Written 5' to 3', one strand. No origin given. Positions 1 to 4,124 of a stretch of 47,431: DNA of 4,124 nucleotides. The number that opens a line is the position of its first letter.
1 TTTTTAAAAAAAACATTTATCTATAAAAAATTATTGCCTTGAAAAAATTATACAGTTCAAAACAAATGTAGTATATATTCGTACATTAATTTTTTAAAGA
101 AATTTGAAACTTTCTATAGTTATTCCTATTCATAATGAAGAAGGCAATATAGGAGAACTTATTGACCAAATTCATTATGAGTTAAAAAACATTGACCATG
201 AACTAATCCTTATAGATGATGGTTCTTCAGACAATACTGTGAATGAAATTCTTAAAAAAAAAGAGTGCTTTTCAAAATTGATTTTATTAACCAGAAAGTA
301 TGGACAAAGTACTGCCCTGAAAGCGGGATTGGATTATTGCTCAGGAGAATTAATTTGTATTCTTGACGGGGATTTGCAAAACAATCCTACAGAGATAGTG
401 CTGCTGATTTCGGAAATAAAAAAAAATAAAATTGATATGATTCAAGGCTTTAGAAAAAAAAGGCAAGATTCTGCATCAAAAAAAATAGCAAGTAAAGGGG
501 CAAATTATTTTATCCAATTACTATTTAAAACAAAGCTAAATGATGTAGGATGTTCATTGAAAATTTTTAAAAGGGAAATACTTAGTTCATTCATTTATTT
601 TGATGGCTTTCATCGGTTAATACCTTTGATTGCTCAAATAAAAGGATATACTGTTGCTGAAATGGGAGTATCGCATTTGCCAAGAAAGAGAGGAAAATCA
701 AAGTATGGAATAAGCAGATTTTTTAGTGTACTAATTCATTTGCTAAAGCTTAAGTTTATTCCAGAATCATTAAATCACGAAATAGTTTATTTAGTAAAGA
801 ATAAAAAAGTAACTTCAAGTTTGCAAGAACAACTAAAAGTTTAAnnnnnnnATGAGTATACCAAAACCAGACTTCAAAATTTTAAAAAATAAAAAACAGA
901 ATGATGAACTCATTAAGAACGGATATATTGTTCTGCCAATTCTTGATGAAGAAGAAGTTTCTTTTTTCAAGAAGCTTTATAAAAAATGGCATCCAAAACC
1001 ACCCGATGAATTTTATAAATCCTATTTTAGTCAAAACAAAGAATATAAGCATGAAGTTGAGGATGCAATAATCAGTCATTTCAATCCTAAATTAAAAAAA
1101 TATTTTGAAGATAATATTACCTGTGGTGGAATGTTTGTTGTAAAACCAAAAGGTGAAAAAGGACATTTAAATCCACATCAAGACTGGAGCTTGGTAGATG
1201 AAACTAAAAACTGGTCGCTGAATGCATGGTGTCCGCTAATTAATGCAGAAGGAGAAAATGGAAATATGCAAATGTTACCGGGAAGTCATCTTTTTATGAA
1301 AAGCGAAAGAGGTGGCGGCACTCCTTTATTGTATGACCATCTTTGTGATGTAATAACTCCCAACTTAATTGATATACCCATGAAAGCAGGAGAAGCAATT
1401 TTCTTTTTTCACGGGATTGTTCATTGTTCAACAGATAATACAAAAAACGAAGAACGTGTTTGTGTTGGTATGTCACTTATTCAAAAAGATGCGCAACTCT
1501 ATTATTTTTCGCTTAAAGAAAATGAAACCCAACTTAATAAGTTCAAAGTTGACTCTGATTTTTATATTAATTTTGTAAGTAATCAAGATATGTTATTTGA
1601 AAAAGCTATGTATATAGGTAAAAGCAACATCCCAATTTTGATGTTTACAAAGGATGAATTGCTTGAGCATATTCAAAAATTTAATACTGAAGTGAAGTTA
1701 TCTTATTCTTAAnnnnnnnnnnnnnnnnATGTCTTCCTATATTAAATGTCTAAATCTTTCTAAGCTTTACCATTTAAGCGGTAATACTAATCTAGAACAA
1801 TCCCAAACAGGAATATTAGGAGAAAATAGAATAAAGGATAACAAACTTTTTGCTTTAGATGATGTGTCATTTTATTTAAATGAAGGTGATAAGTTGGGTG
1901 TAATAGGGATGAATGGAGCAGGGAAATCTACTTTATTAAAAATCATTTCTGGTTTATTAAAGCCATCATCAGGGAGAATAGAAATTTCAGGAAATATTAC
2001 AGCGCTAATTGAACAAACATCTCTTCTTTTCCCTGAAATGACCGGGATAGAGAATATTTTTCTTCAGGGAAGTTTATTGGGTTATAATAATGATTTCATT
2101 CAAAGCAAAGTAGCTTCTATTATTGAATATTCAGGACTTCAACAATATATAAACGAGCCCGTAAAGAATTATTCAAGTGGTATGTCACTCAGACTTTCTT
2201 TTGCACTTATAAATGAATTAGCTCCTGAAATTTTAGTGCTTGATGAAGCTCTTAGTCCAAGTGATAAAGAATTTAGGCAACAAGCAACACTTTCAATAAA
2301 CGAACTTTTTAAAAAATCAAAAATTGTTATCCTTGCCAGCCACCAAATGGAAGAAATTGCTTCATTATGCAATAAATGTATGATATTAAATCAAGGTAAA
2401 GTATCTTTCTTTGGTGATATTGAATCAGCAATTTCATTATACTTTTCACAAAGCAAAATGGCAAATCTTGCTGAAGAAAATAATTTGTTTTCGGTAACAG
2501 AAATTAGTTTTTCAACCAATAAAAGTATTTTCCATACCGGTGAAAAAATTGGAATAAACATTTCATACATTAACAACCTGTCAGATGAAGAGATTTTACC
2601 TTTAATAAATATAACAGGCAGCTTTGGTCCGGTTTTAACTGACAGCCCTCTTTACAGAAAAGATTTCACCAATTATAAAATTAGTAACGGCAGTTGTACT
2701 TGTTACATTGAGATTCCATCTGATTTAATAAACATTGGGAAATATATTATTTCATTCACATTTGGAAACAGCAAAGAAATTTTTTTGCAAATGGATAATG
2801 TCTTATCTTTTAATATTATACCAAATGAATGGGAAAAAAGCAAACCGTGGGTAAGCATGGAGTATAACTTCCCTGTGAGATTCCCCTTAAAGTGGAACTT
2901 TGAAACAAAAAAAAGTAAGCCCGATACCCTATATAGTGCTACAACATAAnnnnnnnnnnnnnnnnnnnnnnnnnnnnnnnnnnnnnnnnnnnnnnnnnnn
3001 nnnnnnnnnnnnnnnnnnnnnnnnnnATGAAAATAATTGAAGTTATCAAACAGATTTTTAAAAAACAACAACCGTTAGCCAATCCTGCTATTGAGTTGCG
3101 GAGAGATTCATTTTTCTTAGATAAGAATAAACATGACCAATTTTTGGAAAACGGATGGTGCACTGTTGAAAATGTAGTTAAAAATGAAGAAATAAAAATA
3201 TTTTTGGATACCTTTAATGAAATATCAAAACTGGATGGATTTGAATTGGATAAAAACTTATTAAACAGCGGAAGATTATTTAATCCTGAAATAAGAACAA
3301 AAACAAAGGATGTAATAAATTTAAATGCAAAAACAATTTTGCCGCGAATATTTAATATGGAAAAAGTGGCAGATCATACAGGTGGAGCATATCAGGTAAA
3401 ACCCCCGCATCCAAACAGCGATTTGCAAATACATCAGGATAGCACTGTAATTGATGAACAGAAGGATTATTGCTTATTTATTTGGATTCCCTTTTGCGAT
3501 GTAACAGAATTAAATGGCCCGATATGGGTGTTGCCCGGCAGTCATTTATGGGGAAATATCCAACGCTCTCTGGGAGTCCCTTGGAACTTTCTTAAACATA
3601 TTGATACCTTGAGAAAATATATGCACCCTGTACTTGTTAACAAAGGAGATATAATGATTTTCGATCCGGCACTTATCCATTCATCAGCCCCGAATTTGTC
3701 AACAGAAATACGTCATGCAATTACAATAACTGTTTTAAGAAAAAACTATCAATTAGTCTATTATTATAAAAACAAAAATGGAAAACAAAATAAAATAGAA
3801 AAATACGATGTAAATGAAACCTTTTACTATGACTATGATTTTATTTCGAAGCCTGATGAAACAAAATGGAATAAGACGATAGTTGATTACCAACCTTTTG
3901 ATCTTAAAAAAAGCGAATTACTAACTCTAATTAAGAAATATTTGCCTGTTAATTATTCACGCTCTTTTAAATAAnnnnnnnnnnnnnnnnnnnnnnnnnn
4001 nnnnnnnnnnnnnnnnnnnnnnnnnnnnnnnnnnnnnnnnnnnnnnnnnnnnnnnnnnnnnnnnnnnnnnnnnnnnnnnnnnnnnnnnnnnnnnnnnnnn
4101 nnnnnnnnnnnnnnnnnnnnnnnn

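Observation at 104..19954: Envelope locus with eight PhyH dioxygenase domains plus radical SAM, AspH/LpxO hydroxylase, DprE1-like oxidase, sulfotransferase and an ABC exporter: candidate undescribed oxidative tailoring pathway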

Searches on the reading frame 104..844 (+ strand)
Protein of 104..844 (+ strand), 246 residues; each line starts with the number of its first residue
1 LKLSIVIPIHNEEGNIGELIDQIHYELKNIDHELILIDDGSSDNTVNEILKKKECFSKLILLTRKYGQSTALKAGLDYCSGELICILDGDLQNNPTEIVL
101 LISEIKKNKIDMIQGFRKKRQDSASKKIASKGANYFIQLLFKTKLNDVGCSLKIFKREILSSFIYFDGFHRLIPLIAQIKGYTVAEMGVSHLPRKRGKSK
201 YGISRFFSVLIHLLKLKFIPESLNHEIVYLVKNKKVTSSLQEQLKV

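Call 3: search_protein_families(library=pfam, proteins=[window:104-844:+], max_evalue=0.01)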
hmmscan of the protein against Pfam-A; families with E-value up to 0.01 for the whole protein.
window:104-844:+ (246 aa): 3 families
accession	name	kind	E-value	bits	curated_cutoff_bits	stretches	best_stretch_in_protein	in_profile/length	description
PF00535.33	Glycos_transf_2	-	4.3e-25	89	23.3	1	4-160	1-164/168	Glycosyl transferase family 2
PF10111.15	Glyco_tranf_2_2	-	1.7e-08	34.8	27.3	1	4-98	1-99/276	Glycosyltransferase like family 2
PF13641.12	Glyco_tranf_2_3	-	0.0008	19.9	27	1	3-121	3-127/230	Glycosyltransferase like family 2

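Call 6: search_protein_families(library=ncbifam, proteins=[window:104-844:+], max_evalue=0.01)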
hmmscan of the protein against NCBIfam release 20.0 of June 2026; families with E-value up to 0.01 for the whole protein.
window:104-844:+ (246 aa): 18 families
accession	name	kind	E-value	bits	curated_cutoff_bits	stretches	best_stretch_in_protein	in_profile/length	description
NF007986.1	PRK10714.1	equivalog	1.6e-39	135.8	529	1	2-214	7-223/316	undecaprenyl-phosphate 4-deoxy-4-formamido-L-arabinose transferase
NF047588.1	GlcsyltransPgfSStrep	equivalog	5.5e-28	98.1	500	1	1-205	1-209/308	glycosyltransferase PgfS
TIGR03937.1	PgaC_IcaA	equivalog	9e-14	51.2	422.3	1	2-108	46-153/407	poly-beta-1,6-N-acetyl-D-glucosamine synthase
TIGR04283.1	glyco_like_mftF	equivalog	6.7e-12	45.5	182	1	3-118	1-109/221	TIGR04283 family arsenosugar biosynthesis glycosyltransferase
NF007482.0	PRK10073.1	equivalog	1.2e-11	44.2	423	1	2-115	7-120/334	glycosyltransferase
TIGR03965.1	mycofact_glyco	equivalog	2.3e-11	43.3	280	1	3-111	76-185/467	mycofactocin biosynthesis glycosyltransferase MftF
NF010496.0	PRK13915.1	equivalog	2.7e-11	43.1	262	1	2-130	32-168/307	glucosyl-3-phosphoglycerate synthase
TIGR04182.1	glyco_TIGR04182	equivalog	3.9e-11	42.9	325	1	3-163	2-159/293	S-layer glycoprotein N-glycosyltransferase AglJ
NF058614.1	PPMAGASynPpgS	equivalog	4e-11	42.8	370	1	5-189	4-194/226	polyprenyl-phospho-N-acetylgalactosaminyl synthase PpgS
NF041875.1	EPS_EpsD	equivalog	6.2e-09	35.7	370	1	3-96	1-95/325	exopolysaccharide biosynthesis glycosyltransferase EpsD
NF047683.1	TeichurnBiosyTuaG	equivalog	1.3e-06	28.2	400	1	3-108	8-114/252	teichuronic acid biosynthesis protein TuaG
NF038302.1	EPS_HpsE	equivalog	2.2e-06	26.9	300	1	1-94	1-100/307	hormogonium polysaccharide biosynthesis glycosyltransferase HpsE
TIGR03111.1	glyc2_xrt_Gpos1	hypoth_equivalog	2.4e-06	26.6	363.95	1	3-116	51-168/439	TIGR03111 family XrtG-associated glycosyltransferase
NF053739.1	GlytfEpsEBac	equivalog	9.3e-06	24.8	450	1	2-91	2-93/265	glycosyltransferase EpsE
NF050050.1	ProtGlycPglI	equivalog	1.6e-05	24.4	500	1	2-161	3-166/306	GalNAc(5)-diNAcBac-PP-undecaprenol beta-1,3-glucosyltransferase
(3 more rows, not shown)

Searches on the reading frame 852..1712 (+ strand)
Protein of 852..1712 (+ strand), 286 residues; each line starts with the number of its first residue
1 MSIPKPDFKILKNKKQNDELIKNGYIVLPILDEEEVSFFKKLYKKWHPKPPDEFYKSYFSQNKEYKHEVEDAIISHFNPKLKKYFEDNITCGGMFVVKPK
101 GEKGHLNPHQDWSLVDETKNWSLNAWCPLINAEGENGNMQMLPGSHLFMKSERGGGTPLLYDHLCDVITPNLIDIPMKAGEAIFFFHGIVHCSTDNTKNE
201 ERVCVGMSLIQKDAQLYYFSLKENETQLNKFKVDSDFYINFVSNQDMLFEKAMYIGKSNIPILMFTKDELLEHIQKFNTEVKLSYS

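Call 3: search_protein_families(library=pfam, proteins=[window:852-1712:+], max_evalue=0.01)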
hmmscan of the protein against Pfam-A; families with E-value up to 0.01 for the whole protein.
window:852-1712:+ (286 aa): 1 family
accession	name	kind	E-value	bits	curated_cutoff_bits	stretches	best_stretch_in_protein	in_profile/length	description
PF05721.19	PhyH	-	2.2e-11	44.9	22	1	69-202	62-211/213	Phytanoyl-CoA dioxygenase (PhyH)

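Call 28: search_protein_families(library=ncbifam, proteins=[window:852-1712:+], max_evalue=0.001)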
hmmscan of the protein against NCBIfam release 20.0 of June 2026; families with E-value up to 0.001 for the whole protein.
window:852-1712:+ (286 aa): 2 families
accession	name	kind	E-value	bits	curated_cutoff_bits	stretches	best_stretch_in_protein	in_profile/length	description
TIGR01762.1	chlorin-enz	subfamily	6.7e-06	25.6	226.3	0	117-150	128-161/288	chlorinating enzyme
TIGR04324.1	SpoChoClust_2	subfamily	0.00018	21.1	150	0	99-207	104-210/248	sporadic carbohydrate cluster 2OG-Fe(II) oxygenase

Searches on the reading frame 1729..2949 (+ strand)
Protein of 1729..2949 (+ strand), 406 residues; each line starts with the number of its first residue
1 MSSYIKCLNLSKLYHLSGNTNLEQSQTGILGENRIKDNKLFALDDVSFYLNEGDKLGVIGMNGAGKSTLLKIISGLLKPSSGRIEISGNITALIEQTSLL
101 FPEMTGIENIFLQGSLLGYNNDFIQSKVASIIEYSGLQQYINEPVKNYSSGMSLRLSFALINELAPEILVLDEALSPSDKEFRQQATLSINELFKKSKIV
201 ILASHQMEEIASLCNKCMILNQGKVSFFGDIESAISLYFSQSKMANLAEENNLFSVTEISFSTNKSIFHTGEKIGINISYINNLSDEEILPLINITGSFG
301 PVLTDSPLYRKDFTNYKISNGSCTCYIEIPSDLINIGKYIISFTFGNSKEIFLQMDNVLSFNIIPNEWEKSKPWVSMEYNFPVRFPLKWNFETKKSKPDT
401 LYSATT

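Call 3: search_protein_families(library=pfam, proteins=[window:1729-2949:+], max_evalue=0.01)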
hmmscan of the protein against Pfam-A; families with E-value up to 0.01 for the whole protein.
window:1729-2949:+ (406 aa): 3 families
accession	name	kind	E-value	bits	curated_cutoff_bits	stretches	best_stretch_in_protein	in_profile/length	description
PF00005.33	ABC_tran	-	8.5e-22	78.7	25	1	43-175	1-136/137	ABC transporter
PF13555.12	AAA_29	-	0.0024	18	27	1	50-81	19-50/61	P-loop containing region of AAA domain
PF13304.12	AAA_21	-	0.0026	18.3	27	0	57-97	3-49/304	AAA domain, putative AbiEii toxin, Type IV TA system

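Call 6: search_protein_families(library=ncbifam, proteins=[window:1729-2949:+], max_evalue=0.01)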
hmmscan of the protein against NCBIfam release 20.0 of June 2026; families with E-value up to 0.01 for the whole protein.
window:1729-2949:+ (406 aa): 183 families (the best 25 are shown)
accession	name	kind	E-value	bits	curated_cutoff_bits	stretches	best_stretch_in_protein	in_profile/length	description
NF050108.1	galactan_ABC_ATP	equivalog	1e-49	169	400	1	32-239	34-241/244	galactan export ABC transporter ATP-binding subunit Wzt/RfbE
NF010065.0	PRK13545.1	equivalog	7.2e-49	166.9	538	1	35-244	32-240/549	teichoic acids export protein ATP-binding subunit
NF010066.0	PRK13546.1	equivalog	1.3e-46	159.1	320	1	5-238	5-234/264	teichoic acids export ABC transporter ATP-binding subunit TagH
TIGR01188.1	drrA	subfamily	7.3e-35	120.7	312.45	1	39-231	5-208/302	daunorubicin resistance ABC transporter, ATP-binding protein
TIGR04521.1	ECF_ATPase_2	equivalog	7.4e-30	104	330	1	41-235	19-233/279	energy-coupling factor transporter ATPase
TIGR04520.1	ECF_ATPase_1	equivalog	2.1e-27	96.2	315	1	37-232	12-221/269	energy-coupling factor transporter ATPase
NF040933.2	ABC_arch_GlcV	equivalog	1.7e-26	93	450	1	37-257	16-251/357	glucose ABC transporter ATP-binding protein GlcV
NF010158.0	PRK13637.1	equivalog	2.4e-26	92.5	390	1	41-233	21-231/287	energy-coupling factor transporter ATPase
NF040840.2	tungstate_WtpC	equivalog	1.4e-25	90.3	440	1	34-249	7-232/347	tungstate ABC transporter ATP-binding protein WtpC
NF010156.0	PRK13635.1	equivalog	7.8e-25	87.6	392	1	35-229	15-222/279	energy-coupling factor ABC transporter ATP-binding protein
TIGR03522.1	GldA_ABC_ATP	equivalog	1e-24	87.6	402.6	1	42-232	17-217/301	gliding motility-associated ABC transporter ATP-binding subunit GldA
NF010060.0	PRK13537.1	equivalog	1.1e-24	87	521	1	41-224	29-223/314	nodulation factor ABC transporter ATP-binding protein NodI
NF010059.0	PRK13536.1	equivalog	1.4e-24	86.5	549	1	42-224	58-251/342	nodulation factor ABC transporter ATP-binding protein NodI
NF047568.1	PSM_export_PmtC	equivalog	2.3e-24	86.4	375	1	41-226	14-199/290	phenol-soluble modulin export ABC transporter ATP-binding protein PmtC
TIGR03740.1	galliderm_ABC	subfamily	2.8e-24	86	309.75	1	41-232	14-209/223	lantibiotic protection ABC transporter ATP-binding subunit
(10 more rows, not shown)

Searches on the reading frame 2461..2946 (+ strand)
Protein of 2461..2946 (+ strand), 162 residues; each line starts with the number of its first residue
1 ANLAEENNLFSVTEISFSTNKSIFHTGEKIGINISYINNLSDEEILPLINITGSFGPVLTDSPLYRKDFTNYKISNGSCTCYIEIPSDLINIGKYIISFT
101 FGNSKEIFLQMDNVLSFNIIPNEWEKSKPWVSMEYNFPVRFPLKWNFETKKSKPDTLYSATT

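Call 53: predict_structure(alignment_id=A2)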
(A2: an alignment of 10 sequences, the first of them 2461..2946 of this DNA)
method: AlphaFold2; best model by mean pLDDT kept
length: 162 residues; sequences in the alignment: 10
mean_pLDDT: 61.5   pTM: 0.53
mean pLDDT of the five models: 61.5, 61.0, 60.5, 57.6, 56.6
residues with pLDDT >= 90: 0; 70-90: 33; 50-70: 113; < 50: 16
segments of 3 or more residues with pLDDT < 50: 1-6, 153-162
pLDDT, mean of each block of 10 residues (from residue 1): 44 57 60 58 59 61 64 63 69 73 62 71 70 61 71 44 39
secondary structure, 60 per line:
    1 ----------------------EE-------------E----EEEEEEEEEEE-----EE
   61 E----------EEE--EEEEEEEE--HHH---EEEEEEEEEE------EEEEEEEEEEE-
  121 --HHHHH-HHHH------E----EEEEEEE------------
elements in order: E43-53 E59-61 E72-74 E77-84 E93-102 E109-119 H123-127 H129-132 E144-150

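Call 56: fold_search(model_id=the predicted structure, library=pdb)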
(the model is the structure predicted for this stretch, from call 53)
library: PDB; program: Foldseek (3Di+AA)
matches with E <= 10: 1303; with E <= 0.001: 4
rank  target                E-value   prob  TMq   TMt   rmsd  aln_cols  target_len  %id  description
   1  6o14_A                2.6e-04  1.00  0.60  0.67  12.3       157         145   16  Crystal structure of the Aquifex aeolicus Wzt Carbohydrate Binding Domain (released 2020-01-15)
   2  8dl0_C                3.0e-04  1.00  0.61  0.28   7.2       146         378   16  CryoEM structure of the nucleotide-free and open channel A.aeolicus WzmWzt transporter (released 2022-09-21)
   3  6o14_B                6.1e-04  1.00  0.61  0.68   7.0       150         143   16  Crystal structure of the Aquifex aeolicus Wzt Carbohydrate Binding Domain (released 2020-01-15)
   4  8dky_A                6.1e-04  1.00  0.61  0.67   7.0       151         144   17  Crystal structure of the Aquifex aeolicus Wzt Carbohydrate Binding Domain bound to 3-O-methyl-D-mannose (released 2022-09-21)
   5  8dku_A                1.0e-03  1.00  0.63  0.28   6.9       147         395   16  CryoEM structure of the A. aeolicus WzmWzt transporter bound to the native O antigen (released 2022-09-21)
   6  8c7f_A                1.6e-03  1.00  0.50  0.13   5.7       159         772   13  Crystal structure of beta-xylosidase mutant (D281N, E517Q) from Thermotoga maritima in complex with xylopentaose (released 2024-01-24)
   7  8dne_C                1.9e-03  1.00  0.57  0.27   7.5       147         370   18  CryoEM structure of the A.aeolicus WzmWzt transporter bound to ATP (released 2022-09-21)
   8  7k2t_A                2.6e-03  1.00  0.56  0.26   7.5       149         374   17  Mg2+/ATP-bound structure of the full-length WzmWzt O antigen ABC transporter in lipid nanodiscs (released 2021-01-13)
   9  2r5o_A                2.7e-03  1.00  0.57  0.56   3.3       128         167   15  Crystal structure of the C-terminal domain of wzt (released 2007-12-25)
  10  8dl0_A                2.7e-03  1.00  0.58  0.27   7.1       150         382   16  CryoEM structure of the nucleotide-free and open channel A.aeolicus WzmWzt transporter (released 2022-09-21)
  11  7zeq_Y                3.1e-03  1.00  0.50  0.13   5.7       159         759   13  Apo crystal structure of beta-xylosidase from Thermotoga maritima (released 2023-04-19)
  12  7zdy_Y                3.8e-03  1.00  0.50  0.13   5.6       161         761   13  Crystal structure of beta-xylosidase from Thermotoga maritima in complex with methyl-beta-D-xylopyranoside (released 2023-04-19)
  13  7zdy_W                3.8e-03  1.00  0.50  0.13   5.7       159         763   13  Crystal structure of beta-xylosidase from Thermotoga maritima in complex with methyl-beta-D-xylopyranoside (released 2023-04-19)
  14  7k2t_C                4.2e-03  1.00  0.56  0.27   7.3       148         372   18  Mg2+/ATP-bound structure of the full-length WzmWzt O antigen ABC transporter in lipid nanodiscs (released 2021-01-13)
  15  2r5o_B                4.7e-03  1.00  0.55  0.54   3.6       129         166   15  Crystal structure of the C-terminal domain of wzt (released 2007-12-25)
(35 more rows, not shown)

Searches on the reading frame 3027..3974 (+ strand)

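Call 3: search_protein_families(library=pfam, proteins=[window:3027-3974:+], max_evalue=0.01)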
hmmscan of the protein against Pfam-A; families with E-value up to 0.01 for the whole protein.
window:3027-3974:+ (315 aa): 1 family
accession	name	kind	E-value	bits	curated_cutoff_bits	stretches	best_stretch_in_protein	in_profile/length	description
PF05721.19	PhyH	-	1.8e-25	91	22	1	40-231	2-213/213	Phytanoyl-CoA dioxygenase (PhyH)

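Call 28: search_protein_families(library=ncbifam, proteins=[window:3027-3974:+], max_evalue=0.001)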
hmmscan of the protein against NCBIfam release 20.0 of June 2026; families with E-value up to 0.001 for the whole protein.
window:3027-3974:+ (315 aa): 2 families
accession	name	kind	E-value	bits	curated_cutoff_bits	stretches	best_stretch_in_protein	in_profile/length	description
TIGR04324.1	SpoChoClust_2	subfamily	1.1e-06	28.4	150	1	126-234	104-210/248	sporadic carbohydrate cluster 2OG-Fe(II) oxygenase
TIGR04436.1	SpoChoClust_3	subfamily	9.5e-06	25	200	1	130-252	105-218/300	putative 2OG-Fe(II) oxygenase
